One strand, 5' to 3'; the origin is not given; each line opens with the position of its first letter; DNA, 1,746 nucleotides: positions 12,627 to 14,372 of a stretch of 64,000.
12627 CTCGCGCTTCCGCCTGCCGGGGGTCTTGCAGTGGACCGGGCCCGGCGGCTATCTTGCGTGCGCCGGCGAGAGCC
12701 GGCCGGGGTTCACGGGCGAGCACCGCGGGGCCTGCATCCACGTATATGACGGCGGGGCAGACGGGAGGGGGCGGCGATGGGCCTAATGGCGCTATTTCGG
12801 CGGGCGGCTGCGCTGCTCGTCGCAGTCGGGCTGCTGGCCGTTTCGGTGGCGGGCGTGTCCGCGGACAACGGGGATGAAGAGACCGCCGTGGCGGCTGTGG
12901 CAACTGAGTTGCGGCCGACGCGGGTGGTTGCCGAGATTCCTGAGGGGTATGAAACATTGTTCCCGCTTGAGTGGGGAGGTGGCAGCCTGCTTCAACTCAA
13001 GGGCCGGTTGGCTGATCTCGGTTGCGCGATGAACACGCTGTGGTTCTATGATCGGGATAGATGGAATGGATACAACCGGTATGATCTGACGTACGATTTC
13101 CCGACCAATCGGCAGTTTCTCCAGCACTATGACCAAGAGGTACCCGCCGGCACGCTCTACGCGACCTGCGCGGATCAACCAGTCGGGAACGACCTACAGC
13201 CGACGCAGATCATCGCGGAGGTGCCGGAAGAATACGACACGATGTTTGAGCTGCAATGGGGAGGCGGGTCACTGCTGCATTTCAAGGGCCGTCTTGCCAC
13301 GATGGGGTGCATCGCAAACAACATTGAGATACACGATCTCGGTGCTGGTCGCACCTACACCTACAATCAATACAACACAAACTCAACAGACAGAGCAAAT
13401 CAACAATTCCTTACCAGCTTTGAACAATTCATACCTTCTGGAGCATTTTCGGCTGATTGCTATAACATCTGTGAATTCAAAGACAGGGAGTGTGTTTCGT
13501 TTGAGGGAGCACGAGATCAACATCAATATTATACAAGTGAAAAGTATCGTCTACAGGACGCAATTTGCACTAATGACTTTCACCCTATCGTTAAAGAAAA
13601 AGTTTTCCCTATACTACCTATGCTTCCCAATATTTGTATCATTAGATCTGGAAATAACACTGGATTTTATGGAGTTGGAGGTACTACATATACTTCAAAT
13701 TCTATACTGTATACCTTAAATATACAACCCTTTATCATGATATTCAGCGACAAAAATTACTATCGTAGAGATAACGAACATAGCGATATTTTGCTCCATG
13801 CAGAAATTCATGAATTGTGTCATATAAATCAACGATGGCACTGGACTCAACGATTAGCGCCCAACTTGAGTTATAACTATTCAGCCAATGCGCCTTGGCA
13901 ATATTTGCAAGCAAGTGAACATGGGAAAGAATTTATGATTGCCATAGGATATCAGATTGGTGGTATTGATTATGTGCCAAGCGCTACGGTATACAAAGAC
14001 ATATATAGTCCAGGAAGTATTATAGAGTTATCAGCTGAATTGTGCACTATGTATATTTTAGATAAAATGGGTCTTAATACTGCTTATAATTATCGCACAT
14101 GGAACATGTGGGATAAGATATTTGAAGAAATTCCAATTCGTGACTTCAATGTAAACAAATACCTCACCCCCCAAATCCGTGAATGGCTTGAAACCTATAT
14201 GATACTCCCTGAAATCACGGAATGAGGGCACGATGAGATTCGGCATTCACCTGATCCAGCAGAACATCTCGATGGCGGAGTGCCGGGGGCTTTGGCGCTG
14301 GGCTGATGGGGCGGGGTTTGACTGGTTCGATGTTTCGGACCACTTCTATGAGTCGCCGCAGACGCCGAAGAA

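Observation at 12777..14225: Secreted HExxH metalloprotease-like gene whose GC content collapses mid-ORF (chimeric origin?)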

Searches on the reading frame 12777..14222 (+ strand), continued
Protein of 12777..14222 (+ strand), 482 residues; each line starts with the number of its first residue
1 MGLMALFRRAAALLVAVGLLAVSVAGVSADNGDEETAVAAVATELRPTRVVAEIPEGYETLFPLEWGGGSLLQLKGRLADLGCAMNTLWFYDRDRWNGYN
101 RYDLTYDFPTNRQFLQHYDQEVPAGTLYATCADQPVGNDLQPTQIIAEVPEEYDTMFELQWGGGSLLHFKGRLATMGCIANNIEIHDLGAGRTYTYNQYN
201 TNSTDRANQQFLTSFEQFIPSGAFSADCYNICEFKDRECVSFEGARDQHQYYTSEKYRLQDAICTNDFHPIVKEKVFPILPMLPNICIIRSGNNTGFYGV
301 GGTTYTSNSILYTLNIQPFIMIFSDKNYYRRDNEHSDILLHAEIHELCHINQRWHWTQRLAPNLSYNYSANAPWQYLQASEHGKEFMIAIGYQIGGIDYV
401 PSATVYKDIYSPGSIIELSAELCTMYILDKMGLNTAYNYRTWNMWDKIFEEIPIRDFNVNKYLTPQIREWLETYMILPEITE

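Call 69: search_protein_families(library=padloc, proteins=[window:12777-14222:+, P0047, P0094], max_evalue=1)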
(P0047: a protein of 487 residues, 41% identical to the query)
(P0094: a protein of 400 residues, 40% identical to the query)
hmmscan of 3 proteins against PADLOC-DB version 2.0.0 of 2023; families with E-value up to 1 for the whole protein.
window:12777-14222:+ (482 aa): 0 families

P0047 (487 aa): 0 families

P0094 (400 aa): 0 families
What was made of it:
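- No hit in the defence-system library (call 69).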

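Call 70: search_protein_families(library=pfam, proteins=[L013:7590-8786:+], max_evalue=0.01)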
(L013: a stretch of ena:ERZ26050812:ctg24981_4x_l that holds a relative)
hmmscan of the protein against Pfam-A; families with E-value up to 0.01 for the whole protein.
L013:7590-8786:+ (399 aa): 0 families

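Call 81: find_related_loci(query=A1, collection=viral_contigs, flank=5000)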
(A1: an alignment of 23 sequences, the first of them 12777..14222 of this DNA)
Query A1 (482 aa) in viral_contigs; peptide patterns used: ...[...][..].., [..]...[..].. (x = any residue, [..] = any of these).
36 stretches matched a pattern, but none encodes a relative of the query by tblastn (E <= 1e-3).

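Call 82: search_dna_similar(query=window:12777-14222:+, collection=phages, mode=protein, max_evalue=0.001, max_rows=10)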
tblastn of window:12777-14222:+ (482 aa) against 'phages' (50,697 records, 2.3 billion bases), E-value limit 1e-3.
No match.

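Call 83: search_dna_similar(query=window:12777-14222:+, collection=plasmids, mode=protein, max_evalue=0.001, max_rows=10)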
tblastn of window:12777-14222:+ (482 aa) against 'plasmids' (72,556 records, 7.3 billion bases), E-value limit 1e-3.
No match.
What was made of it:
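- Closest known: Colicin/pyocin and phage tail-fibre domain shuffling. Different: No phage or plasmid relative of this family was found (calls 81-83).
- Tried and rejected: Phage and plasmid tblastn searches found none (calls 82, 83), so no vector was identified.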

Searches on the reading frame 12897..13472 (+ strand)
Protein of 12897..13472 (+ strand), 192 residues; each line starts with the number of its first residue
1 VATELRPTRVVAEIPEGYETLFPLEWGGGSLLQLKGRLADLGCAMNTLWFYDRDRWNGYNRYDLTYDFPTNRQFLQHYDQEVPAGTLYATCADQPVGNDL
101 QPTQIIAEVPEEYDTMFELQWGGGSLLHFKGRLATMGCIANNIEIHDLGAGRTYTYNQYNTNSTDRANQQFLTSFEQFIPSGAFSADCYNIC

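Call 49: predict_structure(alignment_id=A3)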
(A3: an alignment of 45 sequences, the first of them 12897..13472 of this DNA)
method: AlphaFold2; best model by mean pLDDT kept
length: 192 residues; sequences in the alignment: 45
mean_pLDDT: 84.1   pTM: 0.55
mean pLDDT of the five models: 84.1, 83.5, 82.0, 80.3, 78.4
residues with pLDDT >= 90: 70; 70-90: 96; 50-70: 22; < 50: 4
segments of 3 or more residues with pLDDT < 50: none
pLDDT, mean of each block of 10 residues (from residue 1): 72 87 95 87 89 90 62 85 95 62 84 90 88 89 87 86 78 87 89 60
secondary structure, 60 per line:
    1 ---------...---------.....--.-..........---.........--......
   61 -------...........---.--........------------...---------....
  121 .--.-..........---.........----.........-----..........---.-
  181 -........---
elements in order: E10-12 E22-26 H31-40 E44-52 E55-60 H68-78 E85-92 E105-107 E117-121 H126-135 E139-147 E152-157 H166-175 E182-189

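Call 52: fold_search(model_id=the predicted structure, library=pdb)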
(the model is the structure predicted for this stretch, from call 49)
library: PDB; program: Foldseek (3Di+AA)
matches with E <= 10: 153; with E <= 0.001: 0
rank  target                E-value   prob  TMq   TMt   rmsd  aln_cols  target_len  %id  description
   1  7lo6_E                6.3e-01  0.02  0.15  0.10  14.8       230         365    9  Structure of CD4 mimetic BNM-III-170 in complex with BG505 SOSIP.664 HIV-1 Env trimer and 17b Fab (released 2021-04-14)
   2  4wd9_A                7.1e-01  0.04  0.16  0.04  25.0       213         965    9  Crystal structure of tRNA-dependent lantibiotic dehydratase NisB in complex with NisA leader peptide (released 2014-10-29)
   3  7lok_C                7.5e-01  0.02  0.15  0.10  20.9       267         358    7  Structure of CD4 mimetic M48U1 in complex with BG505 SOSIP.664 HIV-1 Env trimer and 17b Fab (released 2021-04-14)
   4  4nkq_A                1.0e+00  0.01  0.12  0.07  21.7       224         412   11  Structure of a Cytokine Receptor Complex (released 2015-09-23)
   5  1eu4                  1.3e+00  0.08  0.21  0.20  14.7       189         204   10  CRYSTAL STRUCTURE OF THE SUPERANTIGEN SPE-H (ZINC BOUND) FROM STREPTOCOCCUS PYOGENES (released 2000-04-26)
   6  3ktm_G                1.3e+00  0.07  0.18  0.19  12.7       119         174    8  Structure of the Heparin-induced E1-Dimer of the Amyloid Precursor Protein (APP) (released 2010-02-23)
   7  8wt4_A                1.4e+00  0.03  0.10  0.12  12.0        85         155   14  Crystal structure of DL-endopeptidase CwlO complexed with IseA (released 2024-07-03)
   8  2q7n_A                1.4e+00  0.02  0.17  0.09  15.9       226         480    9  Crystal structure of Leukemia inhibitory factor in complex with LIF receptor (domains 1-5) (released 2007-07-31)
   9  6o1g                  1.7e+00  0.02  0.13  0.07  14.0       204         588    8  Full length human plasma kallikrein with inhibitor (released 2019-03-06)
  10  8k2a_LW               1.8e+00  0.05  0.16  0.20  15.8       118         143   10  Cryo-EM structure of the human 55S mitoribosome with Tigecycline (released 2024-07-10)
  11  7ohz_A                1.8e+00  0.02  0.15  0.11  14.9       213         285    9  Crystal structure of AP2 Mu2 - FCHO2 chimera (His6-tagged) (released 2022-06-01)
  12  6r9j_A                1.8e+00  0.01  0.12  0.07  15.1       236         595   10  Structure of Saccharomyces cerevisiae apo Pan2 pseudoubiquitin hydrolase-RNA exonuclease (UCH-Exo) module in complex w (released 2019-05-22)
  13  7w65_D                1.9e+00  0.02  0.15  0.11  15.2       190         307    7  Crystal structure of minor pilin TcpB from Vibrio cholerae complexed with secreted protein TcpF (released 2022-11-09)
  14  8uin_H                1.9e+00  0.01  0.11  0.04  15.6       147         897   10  Structure of the C3bBb-albicin complex (released 2024-05-08)
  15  4yhb_A                2.0e+00  0.03  0.14  0.11  12.4       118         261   14  Crystal structure of a siderophore utilization protein from T. fusca (released 2015-07-15)
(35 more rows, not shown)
